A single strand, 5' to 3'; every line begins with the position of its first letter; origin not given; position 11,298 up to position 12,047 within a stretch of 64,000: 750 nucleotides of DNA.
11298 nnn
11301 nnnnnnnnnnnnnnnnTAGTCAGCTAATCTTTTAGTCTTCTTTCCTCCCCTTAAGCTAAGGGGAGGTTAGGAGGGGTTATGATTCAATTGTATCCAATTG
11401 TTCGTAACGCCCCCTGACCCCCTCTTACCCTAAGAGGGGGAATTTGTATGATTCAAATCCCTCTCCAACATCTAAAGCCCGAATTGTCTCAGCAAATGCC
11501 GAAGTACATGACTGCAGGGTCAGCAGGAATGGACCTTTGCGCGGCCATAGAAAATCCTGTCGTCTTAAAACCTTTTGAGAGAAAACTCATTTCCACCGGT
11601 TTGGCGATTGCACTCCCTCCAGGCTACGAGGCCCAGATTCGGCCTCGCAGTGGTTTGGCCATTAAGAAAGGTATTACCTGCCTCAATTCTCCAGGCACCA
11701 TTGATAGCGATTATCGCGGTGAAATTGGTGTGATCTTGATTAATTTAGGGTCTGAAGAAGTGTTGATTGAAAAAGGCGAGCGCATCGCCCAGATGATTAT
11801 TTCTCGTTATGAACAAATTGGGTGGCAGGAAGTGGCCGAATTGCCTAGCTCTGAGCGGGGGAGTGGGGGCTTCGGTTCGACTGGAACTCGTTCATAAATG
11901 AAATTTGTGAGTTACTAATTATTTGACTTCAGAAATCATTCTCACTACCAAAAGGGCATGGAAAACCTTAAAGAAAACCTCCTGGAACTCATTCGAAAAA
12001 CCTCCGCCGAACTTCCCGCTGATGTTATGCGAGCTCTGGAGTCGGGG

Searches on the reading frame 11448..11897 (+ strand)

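Call 35: search_protein_families(library=pfam, proteins=[window:11448-11897:+], max_evalue=0.00001)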
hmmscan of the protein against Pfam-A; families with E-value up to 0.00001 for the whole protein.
window:11448-11897:+ (149 aa): 2 families
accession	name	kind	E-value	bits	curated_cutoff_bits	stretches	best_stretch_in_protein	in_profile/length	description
PF00692.24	dUTPase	-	1.7e-33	115.6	22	1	16-146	4-129/129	dUTPase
PF22769.1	DCD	-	3.5e-09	37.4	27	1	36-120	69-152/153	dCTP deaminase-like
